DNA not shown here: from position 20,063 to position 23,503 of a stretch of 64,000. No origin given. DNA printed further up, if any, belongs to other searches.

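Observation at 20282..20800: Unassigned ~170-aa N-terminal domain shared by lyase and esterase paralogs: candidate new substrate-targeting module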

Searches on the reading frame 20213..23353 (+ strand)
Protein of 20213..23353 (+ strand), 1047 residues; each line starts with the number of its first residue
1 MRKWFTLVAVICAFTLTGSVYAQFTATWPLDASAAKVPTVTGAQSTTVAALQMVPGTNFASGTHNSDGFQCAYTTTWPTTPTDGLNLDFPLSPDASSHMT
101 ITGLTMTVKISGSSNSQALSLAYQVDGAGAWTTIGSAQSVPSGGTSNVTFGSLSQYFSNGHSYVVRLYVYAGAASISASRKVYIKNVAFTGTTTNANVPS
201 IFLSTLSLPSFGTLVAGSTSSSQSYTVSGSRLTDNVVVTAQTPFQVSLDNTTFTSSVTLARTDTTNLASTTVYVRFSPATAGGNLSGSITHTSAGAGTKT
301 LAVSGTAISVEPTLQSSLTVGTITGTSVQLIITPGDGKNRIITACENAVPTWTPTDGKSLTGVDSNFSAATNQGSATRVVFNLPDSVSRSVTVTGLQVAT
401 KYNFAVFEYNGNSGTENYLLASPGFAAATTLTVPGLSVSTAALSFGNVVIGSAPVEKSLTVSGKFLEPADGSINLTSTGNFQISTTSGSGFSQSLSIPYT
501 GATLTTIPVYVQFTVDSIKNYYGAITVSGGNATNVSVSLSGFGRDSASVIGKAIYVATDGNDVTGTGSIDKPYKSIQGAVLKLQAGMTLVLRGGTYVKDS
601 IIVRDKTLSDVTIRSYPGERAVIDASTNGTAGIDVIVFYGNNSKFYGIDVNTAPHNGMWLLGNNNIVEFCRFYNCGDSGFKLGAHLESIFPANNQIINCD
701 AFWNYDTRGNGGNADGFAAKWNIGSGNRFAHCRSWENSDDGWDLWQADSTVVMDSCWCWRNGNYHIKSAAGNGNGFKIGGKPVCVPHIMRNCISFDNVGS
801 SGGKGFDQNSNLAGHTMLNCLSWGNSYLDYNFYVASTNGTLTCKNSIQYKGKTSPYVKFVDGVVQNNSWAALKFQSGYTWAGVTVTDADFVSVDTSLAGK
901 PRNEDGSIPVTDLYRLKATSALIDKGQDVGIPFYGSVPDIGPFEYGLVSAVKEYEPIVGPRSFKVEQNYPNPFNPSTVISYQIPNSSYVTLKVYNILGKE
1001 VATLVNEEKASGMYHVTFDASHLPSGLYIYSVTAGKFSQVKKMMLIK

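Call 4: search_protein_families(library=pfam, proteins=[window:20213-23353:+], max_evalue=0.1)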
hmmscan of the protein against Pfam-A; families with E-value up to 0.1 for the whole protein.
window:20213-23353:+ (1047 aa): 5 families
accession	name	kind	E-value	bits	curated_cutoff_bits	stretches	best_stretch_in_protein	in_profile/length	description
PF22842.2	Pel9A-like_beta_helix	-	1.3e-13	51.1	25.2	1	689-783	171-276/370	Pel9A-like, right handed beta helix region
PF18962.6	Por_Secre_tail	-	1.9e-11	44.5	27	1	969-1044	2-74/75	Secretion system C-terminal sorting domain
PF00041.27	fn3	-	0.00012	22.7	25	1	351-413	19-73/84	Fibronectin type III domain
PF13860.13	FlgD_ig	-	0.00033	21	27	1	985-1034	21-75/79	FlgD Ig-like domain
PF22073.2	Cep192_D4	-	0.0011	19.5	35.5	1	434-543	2-111/112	Cep192 domain 4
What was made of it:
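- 20801..21850 (+): Stalk of gene A: Ig-like, Fn3, Ig-like (aa 197-546). Weak Pfam hits: fn3 at aa 351-413 and Cep192_D4 at aa 434-543 (call 4).
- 21851..23044 (+): PL9-type pectate lyase beta-helix of gene A (aa 547-944). Pfam Pel9A-like_beta_helix, 1.3e-13 (call 4).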

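Call 6: search_protein_families(library=ncbifam, proteins=[window:20213-23353:+], max_evalue=1)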
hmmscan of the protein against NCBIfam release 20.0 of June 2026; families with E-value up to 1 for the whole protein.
window:20213-23353:+ (1047 aa): 5 families
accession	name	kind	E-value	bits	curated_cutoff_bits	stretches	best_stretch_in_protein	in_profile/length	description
NF041899.1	pec_ly_PelN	equivalog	5.4e-37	127.6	740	1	547-944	21-435/437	pectate lyase PelN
NF041903.1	exo-PATE_PelX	equivalog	2.7e-15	55.7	1490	1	551-913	389-730/734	pectate disaccharide-lyase PelX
TIGR04183.1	Por_Secre_tail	domain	3.6e-12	46.1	23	1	969-1044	2-70/72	T9SS type A sorting domain-containing protein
NF038113.1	T9SSA_dep_M36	equivalog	1.7e-08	33.1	885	1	967-1045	794-868/869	T9SS-dependent M36 family metallopeptidase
NF052323.1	T9SSA_dep_M6i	equivalog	1.3e-07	30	600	1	968-1047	960-1038/1043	T9SS-dependent M6-like inactivated metalloprotease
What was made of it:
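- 21851..23044 (+): NCBIfam pectate lyase PelN, 5.4e-37, over aa 547-944 (call 6).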
